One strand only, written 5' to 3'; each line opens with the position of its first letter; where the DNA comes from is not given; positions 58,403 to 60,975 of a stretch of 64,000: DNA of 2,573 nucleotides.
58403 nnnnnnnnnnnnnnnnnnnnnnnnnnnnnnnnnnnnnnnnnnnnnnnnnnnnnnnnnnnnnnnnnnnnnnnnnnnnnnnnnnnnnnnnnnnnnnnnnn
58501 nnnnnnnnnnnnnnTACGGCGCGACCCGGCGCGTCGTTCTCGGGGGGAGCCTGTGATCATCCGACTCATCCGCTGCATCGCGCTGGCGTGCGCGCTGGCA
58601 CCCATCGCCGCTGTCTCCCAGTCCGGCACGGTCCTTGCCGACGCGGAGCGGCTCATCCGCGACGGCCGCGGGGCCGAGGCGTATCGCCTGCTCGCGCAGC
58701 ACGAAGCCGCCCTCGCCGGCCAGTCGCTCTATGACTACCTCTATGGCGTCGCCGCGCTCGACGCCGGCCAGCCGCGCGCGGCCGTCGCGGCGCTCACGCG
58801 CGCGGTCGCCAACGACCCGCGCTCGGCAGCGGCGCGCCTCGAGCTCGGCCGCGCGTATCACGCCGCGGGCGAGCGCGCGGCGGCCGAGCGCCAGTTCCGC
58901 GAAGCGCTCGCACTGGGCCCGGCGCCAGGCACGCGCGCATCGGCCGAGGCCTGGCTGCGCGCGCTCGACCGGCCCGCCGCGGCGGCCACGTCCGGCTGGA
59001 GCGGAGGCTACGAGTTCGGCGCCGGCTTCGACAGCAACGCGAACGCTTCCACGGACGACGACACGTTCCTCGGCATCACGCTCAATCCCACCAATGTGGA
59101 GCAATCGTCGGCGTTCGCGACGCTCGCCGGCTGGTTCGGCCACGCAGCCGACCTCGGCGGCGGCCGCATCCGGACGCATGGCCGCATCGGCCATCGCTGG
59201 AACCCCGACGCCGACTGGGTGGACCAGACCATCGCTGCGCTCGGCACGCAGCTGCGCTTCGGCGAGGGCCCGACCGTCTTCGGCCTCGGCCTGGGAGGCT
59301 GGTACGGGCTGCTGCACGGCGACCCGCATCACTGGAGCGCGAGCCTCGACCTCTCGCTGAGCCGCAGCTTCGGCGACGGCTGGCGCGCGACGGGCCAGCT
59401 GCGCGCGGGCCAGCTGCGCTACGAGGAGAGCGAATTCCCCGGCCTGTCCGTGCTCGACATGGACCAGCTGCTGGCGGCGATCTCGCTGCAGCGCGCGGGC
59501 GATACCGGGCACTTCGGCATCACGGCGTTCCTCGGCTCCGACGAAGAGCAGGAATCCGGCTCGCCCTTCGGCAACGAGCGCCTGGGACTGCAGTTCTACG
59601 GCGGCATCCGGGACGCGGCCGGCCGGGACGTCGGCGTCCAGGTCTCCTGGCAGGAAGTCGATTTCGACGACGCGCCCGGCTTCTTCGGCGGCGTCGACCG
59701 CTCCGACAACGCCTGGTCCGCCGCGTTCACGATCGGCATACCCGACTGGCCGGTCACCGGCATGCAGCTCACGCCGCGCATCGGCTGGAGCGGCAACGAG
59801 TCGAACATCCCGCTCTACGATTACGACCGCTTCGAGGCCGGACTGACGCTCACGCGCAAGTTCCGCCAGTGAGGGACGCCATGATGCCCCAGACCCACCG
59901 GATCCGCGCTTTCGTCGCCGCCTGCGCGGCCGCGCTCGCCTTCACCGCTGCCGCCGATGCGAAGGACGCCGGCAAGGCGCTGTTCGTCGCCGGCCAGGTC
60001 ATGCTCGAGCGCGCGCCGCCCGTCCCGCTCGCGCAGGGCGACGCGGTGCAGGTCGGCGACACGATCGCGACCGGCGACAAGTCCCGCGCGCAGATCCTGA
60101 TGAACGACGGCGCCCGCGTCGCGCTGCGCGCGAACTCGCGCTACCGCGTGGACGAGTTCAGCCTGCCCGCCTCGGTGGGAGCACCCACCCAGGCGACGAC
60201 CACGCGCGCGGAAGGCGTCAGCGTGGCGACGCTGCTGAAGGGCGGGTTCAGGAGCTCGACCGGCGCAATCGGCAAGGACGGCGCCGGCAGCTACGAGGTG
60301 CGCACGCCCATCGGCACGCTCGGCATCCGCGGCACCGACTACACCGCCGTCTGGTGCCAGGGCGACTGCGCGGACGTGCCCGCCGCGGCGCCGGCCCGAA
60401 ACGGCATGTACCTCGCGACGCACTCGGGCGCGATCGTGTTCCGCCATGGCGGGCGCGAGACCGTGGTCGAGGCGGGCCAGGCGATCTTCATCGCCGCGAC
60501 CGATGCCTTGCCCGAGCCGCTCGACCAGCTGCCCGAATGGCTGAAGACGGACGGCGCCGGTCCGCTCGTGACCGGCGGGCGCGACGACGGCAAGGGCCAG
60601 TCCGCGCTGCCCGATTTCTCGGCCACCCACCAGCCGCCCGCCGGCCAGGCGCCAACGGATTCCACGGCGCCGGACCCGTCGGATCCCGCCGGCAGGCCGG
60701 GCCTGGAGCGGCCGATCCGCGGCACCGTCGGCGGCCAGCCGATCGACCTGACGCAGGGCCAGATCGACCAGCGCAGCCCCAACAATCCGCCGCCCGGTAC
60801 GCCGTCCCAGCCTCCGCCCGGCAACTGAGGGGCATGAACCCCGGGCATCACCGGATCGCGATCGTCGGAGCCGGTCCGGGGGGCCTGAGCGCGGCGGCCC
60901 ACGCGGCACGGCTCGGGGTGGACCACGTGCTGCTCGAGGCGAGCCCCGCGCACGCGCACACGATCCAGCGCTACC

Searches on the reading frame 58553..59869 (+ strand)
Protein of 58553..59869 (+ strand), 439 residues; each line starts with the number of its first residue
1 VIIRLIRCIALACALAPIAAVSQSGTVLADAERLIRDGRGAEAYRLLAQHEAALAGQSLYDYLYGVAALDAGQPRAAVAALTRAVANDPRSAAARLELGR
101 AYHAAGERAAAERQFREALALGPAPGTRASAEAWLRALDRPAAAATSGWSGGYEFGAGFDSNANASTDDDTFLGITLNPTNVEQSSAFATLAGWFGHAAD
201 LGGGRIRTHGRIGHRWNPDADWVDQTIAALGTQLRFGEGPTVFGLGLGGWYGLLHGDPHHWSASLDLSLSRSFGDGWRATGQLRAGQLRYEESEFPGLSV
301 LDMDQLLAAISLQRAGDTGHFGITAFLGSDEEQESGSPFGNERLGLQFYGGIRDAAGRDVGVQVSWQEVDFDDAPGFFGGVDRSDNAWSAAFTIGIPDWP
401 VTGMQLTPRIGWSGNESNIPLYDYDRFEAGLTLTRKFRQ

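Call 8: search_protein_families(library=pfam, proteins=[window:58553-59869:+], max_evalue=0.01)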
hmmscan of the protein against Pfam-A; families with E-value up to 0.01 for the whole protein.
window:58553-59869:+ (439 aa): 9 families
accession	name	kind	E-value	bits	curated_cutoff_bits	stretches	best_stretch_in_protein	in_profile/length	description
PF13432.12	TPR_16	-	1.6e-07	32.1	32.7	1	65-123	4-62/65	Tetratricopeptide repeat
PF04575.19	SlipAM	-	3.5e-07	30.5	22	1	255-437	110-288/288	Surface lipoprotein assembly modifier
PF14559.12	TPR_19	-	8.9e-07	29.6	25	1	68-123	1-56/68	Tetratricopeptide repeat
PF13428.12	TPR_14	-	0.00062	20.6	23.5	1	62-101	5-44/44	Tetratricopeptide repeat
PF13414.12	TPR_11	-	0.0032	17.6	26.8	0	72-106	8-42/42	TPR repeat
PF07719.23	TPR_2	-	0.0045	17.5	27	0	93-123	2-32/34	Tetratricopeptide repeat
PF13181.12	TPR_8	-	0.0053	17.3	25.7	0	94-121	3-30/34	Tetratricopeptide repeat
PF13374.12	TPR_10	-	0.0054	17.2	27.5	1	92-121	2-31/42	Tetratricopeptide repeat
PF14561.12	TPR_20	-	0.0063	17.2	25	0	76-117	6-47/90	Tetratricopeptide repeat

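Call 72: search_protein_families(library=ncbifam, proteins=[window:58553-59869:+], max_evalue=0.001)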
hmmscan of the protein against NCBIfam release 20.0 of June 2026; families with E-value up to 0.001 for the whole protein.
window:58553-59869:+ (439 aa): 3 families
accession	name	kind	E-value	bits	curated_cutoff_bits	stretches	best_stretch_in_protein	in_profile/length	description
TIGR02917.1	PEP_TPR_lipo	equivalog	8.6e-08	30.5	312.2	1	65-124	29-88/899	XrtA/PEP-CTERM system TPR-repeat protein PrsT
NF008520.0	PRK11447.1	equivalog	1.3e-06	26.6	858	1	41-123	252-334/1157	cellulose synthase complex outer membrane protein BcsC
TIGR02521.1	type_IV_pilW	equivalog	1.9e-06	27.6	154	1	66-126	39-99/234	type IV pilus biogenesis/stability protein PilW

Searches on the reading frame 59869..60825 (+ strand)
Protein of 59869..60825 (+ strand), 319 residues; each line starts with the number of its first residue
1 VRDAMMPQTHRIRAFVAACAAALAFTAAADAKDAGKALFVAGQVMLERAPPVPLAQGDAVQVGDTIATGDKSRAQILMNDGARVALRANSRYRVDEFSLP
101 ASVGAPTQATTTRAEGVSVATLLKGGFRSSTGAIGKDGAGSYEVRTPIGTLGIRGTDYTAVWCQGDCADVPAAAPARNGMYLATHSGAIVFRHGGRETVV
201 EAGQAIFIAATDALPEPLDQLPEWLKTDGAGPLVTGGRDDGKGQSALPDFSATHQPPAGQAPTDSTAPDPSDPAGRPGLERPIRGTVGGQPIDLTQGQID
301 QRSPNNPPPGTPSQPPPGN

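Call 8: search_protein_families(library=pfam, proteins=[window:59869-60825:+], max_evalue=0.01)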
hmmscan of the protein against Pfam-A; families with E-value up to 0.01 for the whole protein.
window:59869-60825:+ (319 aa): 1 family
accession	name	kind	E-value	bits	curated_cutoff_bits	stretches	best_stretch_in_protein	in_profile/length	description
PF04773.18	FecR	-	5e-10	40.1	24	1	64-161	1-80/97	FecR protein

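Call 72: search_protein_families(library=ncbifam, proteins=[window:59869-60825:+], max_evalue=0.001)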
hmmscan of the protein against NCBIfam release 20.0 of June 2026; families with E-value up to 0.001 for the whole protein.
window:59869-60825:+ (319 aa): 1 family
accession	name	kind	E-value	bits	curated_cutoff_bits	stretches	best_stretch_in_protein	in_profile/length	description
NF033682.1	retention_LapA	subfamily_domain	0.00039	20.6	50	1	52-121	23-91/145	retention module-containing protein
